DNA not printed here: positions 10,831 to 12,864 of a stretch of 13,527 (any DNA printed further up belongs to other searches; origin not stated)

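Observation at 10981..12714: Cytoplasmic Ser/Thr kinase fused to an FGE-sulfatase-like domain with atypical Cys spacing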

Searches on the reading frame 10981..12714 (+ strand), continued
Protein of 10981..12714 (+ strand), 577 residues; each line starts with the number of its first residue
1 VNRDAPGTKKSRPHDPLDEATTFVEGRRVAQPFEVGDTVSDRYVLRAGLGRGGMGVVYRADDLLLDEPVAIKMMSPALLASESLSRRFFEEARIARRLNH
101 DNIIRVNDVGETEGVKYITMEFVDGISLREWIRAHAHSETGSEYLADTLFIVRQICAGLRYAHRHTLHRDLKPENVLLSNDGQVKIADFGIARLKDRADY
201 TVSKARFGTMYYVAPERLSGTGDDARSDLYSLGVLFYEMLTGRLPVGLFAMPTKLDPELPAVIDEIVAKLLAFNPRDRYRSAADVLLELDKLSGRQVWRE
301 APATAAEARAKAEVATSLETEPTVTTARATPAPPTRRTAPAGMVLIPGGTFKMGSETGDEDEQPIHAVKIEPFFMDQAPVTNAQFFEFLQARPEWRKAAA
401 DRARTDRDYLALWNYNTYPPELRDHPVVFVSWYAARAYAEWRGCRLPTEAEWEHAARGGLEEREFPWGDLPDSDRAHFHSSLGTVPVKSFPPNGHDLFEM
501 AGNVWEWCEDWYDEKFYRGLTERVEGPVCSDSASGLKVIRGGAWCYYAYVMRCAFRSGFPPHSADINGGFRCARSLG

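Call 21: find_encoding_contigs(protein=P0006, flank=10000, max_places=3)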
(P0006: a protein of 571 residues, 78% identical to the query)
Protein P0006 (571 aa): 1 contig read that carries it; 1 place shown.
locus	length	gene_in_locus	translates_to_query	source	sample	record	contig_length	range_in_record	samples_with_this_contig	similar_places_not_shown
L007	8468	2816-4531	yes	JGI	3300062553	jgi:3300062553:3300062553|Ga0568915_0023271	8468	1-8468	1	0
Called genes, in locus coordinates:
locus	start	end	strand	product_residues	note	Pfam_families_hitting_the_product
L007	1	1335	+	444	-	?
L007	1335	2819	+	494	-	PF00498:FHA, PF16697:Yop-YscD_cpl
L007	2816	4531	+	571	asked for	PF00069:Pkinase, PF07714:PK_Tyr_Ser-Thr, PF03109:ABC1 (weak), PF03781:FGE-sulfatase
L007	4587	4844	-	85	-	PF00313:CSD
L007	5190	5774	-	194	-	PF07963:N_methyl, PF07596:SBP_bac_10 (faint)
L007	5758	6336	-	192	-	PF23454:Zn_ribbon_Brz (faint)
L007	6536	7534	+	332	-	PF00676:E1_dh, PF02775:TPP_enzyme_C (weak)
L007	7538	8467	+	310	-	?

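Call 22: find_encoding_contigs(protein=P0002, flank=10000, max_places=3)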
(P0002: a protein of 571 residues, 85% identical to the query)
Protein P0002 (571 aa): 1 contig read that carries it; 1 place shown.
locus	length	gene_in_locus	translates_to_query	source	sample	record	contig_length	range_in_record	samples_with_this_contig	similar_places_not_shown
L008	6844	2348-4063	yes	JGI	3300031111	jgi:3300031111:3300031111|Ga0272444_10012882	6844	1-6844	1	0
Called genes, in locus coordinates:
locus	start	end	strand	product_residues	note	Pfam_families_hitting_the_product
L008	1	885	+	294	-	?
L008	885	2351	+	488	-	PF16697:Yop-YscD_cpl, PF00498:FHA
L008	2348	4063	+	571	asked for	PF00069:Pkinase, PF07714:PK_Tyr_Ser-Thr, PF03109:ABC1 (weak), PF03781:FGE-sulfatase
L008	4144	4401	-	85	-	PF00313:CSD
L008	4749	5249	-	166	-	PF07596:SBP_bac_10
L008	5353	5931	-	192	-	-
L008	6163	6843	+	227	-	?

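Call 23: find_encoding_contigs(protein=P0004, flank=10000, max_places=3)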
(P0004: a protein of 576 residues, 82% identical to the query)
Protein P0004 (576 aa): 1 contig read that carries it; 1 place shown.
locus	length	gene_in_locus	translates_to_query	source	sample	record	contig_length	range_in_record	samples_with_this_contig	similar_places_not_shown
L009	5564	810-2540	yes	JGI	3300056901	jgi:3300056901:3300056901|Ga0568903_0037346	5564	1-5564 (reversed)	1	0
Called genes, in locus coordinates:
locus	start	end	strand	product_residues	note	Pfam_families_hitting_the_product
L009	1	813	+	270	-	?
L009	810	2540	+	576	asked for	PF00069:Pkinase, PF07714:PK_Tyr_Ser-Thr, PF03109:ABC1 (weak), PF03781:FGE-sulfatase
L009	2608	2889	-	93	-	PF00313:CSD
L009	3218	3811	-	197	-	PF07963:N_methyl, PF07596:SBP_bac_10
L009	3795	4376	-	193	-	PF08274:Zn_Ribbon_YjdM (faint)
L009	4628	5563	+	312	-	?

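Call 24: find_related_loci(query=window:10981-12711:+, collection=genome_contigs, flank=10000)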
Query window:10981-12711:+ (577 aa) in genome_contigs; peptide patterns used: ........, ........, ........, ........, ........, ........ (x = any residue, [..] = any of these).
599 stretches matched a pattern (row limit reached: there are more); 566 encode a relative of the query (tblastn E <= 1e-3); the best 80 are kept; 80 distinct loci.
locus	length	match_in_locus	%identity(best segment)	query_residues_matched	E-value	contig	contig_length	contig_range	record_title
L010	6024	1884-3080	84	1-576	3e-104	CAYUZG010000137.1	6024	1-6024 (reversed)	MAG TPA_asm: uncultured Verrucomicrobiota bacterium isolate binchicken_co34_440 genome assembly, contig: NODE_23781_leng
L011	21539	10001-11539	30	20-574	4e-65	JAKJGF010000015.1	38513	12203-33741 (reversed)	MAG: Bacillota bacterium isolate UR.bin48 UR_contig_2232, whole genome shotgun sequence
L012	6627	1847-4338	32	25-572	9e-61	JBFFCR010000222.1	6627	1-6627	MAG: Anaerolineae bacterium isolate Mix_mud12.2021.10.58 k141_517759_length_6627_cov_11.9627, whole genome shotgun seque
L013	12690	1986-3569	31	39-571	3e-56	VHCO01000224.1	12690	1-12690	MAG: Verrucomicrobia bacterium isolate K_DeepCast_150m_m2_164 K_DeepCast_150m_m2_164_Ga0194126_10009787, whole genome sh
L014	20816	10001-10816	40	307-576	4e-54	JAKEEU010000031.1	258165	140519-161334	MAG: candidate division KSB1 bacterium isolate PMV_1_maxbin.001 PMV_1_maxbin.001.k101_133536, whole genome shotgun seque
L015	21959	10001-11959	42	35-575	2e-52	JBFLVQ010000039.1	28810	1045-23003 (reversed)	MAG: Acidobacteriota bacterium isolate MAG010 MAG010_39, whole genome shotgun sequence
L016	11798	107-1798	31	26-574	9e-52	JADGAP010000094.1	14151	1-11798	MAG: Magnetococcales bacterium isolate nNGHbin13 nNGH_bin13_NODE_94_length_14151_cov_13.907704, whole genome shotgun seq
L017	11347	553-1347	39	314-571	1e-51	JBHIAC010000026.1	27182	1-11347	MAG: bacterium isolate K_3_bin.3 NODE_390_length_27182_cov_10.540900, whole genome shotgun sequence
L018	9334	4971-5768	41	43-306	2e-51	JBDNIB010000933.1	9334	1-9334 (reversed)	MAG: Prosthecobacter sp. isolate concoct.51.WLB k141_1677269, whole genome shotgun sequence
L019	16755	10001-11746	81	4-574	0e+0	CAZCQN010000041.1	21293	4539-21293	MAG TPA_asm: uncultured Verrucomicrobiota bacterium isolate SRP214966_co5_75 genome assembly, contig: NODE_1937_length_2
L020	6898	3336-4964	30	36-576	6e-50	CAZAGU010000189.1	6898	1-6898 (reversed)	MAG TPA_asm: uncultured bacterium isolate SRP191223_co2_100 genome assembly, contig: NODE_11539_length_6898_cov_8.514687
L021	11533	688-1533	38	299-574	2e-49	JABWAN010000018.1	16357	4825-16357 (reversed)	MAG: candidate division KSB1 bacterium isolate MAG_5 scaffold_3872, whole genome shotgun sequence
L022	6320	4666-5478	39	36-296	8e-50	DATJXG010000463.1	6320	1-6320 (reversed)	MAG TPA_asm: Terriglobales bacterium isolate SMAG_U15120 k141_1843970, whole genome shotgun sequence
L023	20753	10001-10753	44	342-573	1e-49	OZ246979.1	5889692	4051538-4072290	MAG: Candidatus Poribacteria bacterium isolate b1f05427-043e-45ba-8b49-4d0e3d1ba290 genome assembly, chromosome: 1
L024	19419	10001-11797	28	18-572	3e-49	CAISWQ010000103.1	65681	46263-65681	MAG: uncultured Lentisphaerae bacterium isolate LaPlata-15m-a_bin-260 genome assembly, contig: bin-260:103/125, whole ge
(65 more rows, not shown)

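Call 28: search_protein_families(library=padloc, proteins=[window:10981-12714:+], max_evalue=0.01)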
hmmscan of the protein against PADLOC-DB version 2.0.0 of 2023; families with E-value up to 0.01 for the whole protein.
window:10981-12714:+ (577 aa): 34 families (the best 25 are shown)
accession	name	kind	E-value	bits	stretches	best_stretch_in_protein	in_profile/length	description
PDLC04042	PD-T4-6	-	4.5e-74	247.7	1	37-303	5-283/292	-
PDLC04060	PD-T4-6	-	8.3e-70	234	1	36-299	3-276/486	-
PDLC04053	PD-T4-6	-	1.5e-68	229.5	1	38-313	6-293/311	-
PDLC04061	PD-T4-6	-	7.2e-68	228.3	1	37-340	12-333/510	-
PDLC04057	PD-T4-6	-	7.8e-67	224.2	1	35-322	2-303/443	-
PDLC04054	PD-T4-6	-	3.1e-66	222.2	1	34-352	4-310/347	-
PDLC04138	mad6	-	1.7e-65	220.2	1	37-320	47-340/659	mads_6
PDLC04047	PD-T4-6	-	7.9e-62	207.2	1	36-321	5-301/327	-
PDLC04043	PD-T4-6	-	7.3e-60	201.3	1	38-291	12-276/452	-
PDLC04052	PD-T4-6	-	1e-59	201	1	38-331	6-313/496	-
PDLC04048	PD-T4-6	-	1.5e-55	187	1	35-246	4-212/354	-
PDLC04039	PD-T4-6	-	7.5e-55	184.7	1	35-340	9-342/458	-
PDLC04040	PD-T4-6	-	6.4e-54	181.6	1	49-311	2-284/547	-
PDLC04041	PD-T4-6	-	2.1e-53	180.1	1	35-322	22-314/443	-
PDLC04055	PD-T4-6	-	9.9e-48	161.1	1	50-321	79-364/496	-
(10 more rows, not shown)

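Call 50: predict_structure(alignment_id=A1)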
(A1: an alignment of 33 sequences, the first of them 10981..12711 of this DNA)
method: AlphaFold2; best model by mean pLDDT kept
length: 577 residues; sequences in the alignment: 33
mean_pLDDT: 72.3   pTM: 0.52
mean pLDDT of the five models: 72.3, 71.0, 71.0, 68.7, 67.6
residues with pLDDT >= 90: 111; 70-90: 267; 50-70: 89; < 50: 110
segments of 3 or more residues with pLDDT < 50: 1-29, 194-208, 246-252, 293-302, 311-337, 398-417
pLDDT, mean of each block of 10 residues (from residue 1): 31 28 31 85 88 77 92 77 76 85 91 89 88 69 80 92 84 88 84 42 38 66 68 88 54 61 87 83 87 50 50 38 30 48 91 77 79 94 87 60 35 47 82 86 93 89 80 68 79 87 87 76 81 78 72 83 73 90
secondary structure, 60 per line:
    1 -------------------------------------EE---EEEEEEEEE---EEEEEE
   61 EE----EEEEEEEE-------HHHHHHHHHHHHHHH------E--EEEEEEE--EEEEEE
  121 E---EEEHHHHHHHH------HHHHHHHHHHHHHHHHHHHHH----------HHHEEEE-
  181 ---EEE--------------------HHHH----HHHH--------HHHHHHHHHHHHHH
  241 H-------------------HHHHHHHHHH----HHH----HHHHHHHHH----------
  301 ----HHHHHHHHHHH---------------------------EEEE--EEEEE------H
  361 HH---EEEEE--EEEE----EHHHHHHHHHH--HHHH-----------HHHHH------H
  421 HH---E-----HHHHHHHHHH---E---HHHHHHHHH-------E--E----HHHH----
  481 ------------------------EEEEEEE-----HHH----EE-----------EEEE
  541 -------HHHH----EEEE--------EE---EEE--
elements in order: E43-51 E55-62 E67-74 H82-96 E106-112 E115-121 E125-127 H128-135 H142-162 E176-179 E184-186 H207-210 H215-218 H227-241 H261-270 H282-290 H305-315 E343-346 E349-353 E366-370 E373-376 H382-391 H394-397 H409-413 H432-441 H449-457 H473-476 E505-511 E537-540 H548-551 E556-559 E573-575

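Call 54: fold_search(model_id=the predicted structure, library=pdb)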
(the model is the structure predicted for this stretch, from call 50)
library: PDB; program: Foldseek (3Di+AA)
matches with E <= 10: 2000; with E <= 0.001: 2000
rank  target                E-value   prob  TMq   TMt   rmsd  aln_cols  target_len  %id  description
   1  2q17_E                6.1e-21  1.00  0.35  0.68   5.0       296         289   34  Formylglycine Generating Enzyme from Streptomyces coelicolor (released 2008-04-01)
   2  2q17_C                1.9e-20  1.00  0.36  0.71   4.8       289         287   35  Formylglycine Generating Enzyme from Streptomyces coelicolor (released 2008-04-01)
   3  6muj_E                4.0e-20  1.00  0.35  0.68   4.9       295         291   34  Formylglycine generating enzyme bound to copper (released 2019-02-27)
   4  4ow8                  5.0e-20  1.00  0.41  0.82   4.8       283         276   35  Crystal structure of kinase domain of PknA from Mtb (released 2015-02-04)
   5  2aii_X                1.5e-19  1.00  0.34  0.70   5.4       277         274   33  wild-type Formylglycine generating enzyme reacted with iodoacetamide (released 2005-12-13)
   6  9ymt                  1.8e-19  1.00  0.39  0.81   4.9       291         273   28  Staphylococcus aureus serine/threonine kinase Stk1 with inhibitor GW779439X (released 2026-03-11)
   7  5ssx_A                2.1e-19  1.00  0.34  0.68   5.4       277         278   33  Crystal Structure human formylglycine generating enzyme E130D mutant (released 2023-08-23)
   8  6i2p_A                3.3e-19  1.00  0.38  0.75   4.4       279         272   34  Crystal structure of the Mycobacterium tuberculosis PknB kinase domain (L33E mutant) in complex with its substrate Gar (released 2019-05-22)
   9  5nyy                  3.9e-19  1.00  0.35  0.71   5.5       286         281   33  Formylglycine generating enzyme from T. curvata in complex with Cd(II) (released 2017-06-07)
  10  4x3f_C                4.3e-19  1.00  0.40  0.80   5.9       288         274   33  Crystal structure of the intracellular domain of the M. tuberculosis Ser/Thr kinase PknA (released 2015-01-21)
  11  3oro                  4.3e-19  1.00  0.37  0.75   5.2       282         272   35  Mycobacterium tuberculosis PknB kinase domain L33D mutant (crystal form 4) (released 2010-12-15)
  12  5nxl                  5.1e-19  1.00  0.36  0.72   5.2       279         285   33  Formylglycine generating enzyme from T. curvata in complex with Ag(I) (released 2017-06-07)
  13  5u94                  5.7e-19  1.00  0.38  0.80   3.8       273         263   37  Crystal structure of the Mycobacterium tuberculosis PASTA kinase PknB in complex with the potential theraputic kinase in (released 2017-12-20)
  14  4x3f_B                7.2e-19  1.00  0.40  0.81   5.7       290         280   33  Crystal structure of the intracellular domain of the M. tuberculosis Ser/Thr kinase PknA (released 2015-01-21)
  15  4x3f_A                7.6e-19  1.00  0.40  0.80   5.8       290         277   34  Crystal structure of the intracellular domain of the M. tuberculosis Ser/Thr kinase PknA (released 2015-01-21)
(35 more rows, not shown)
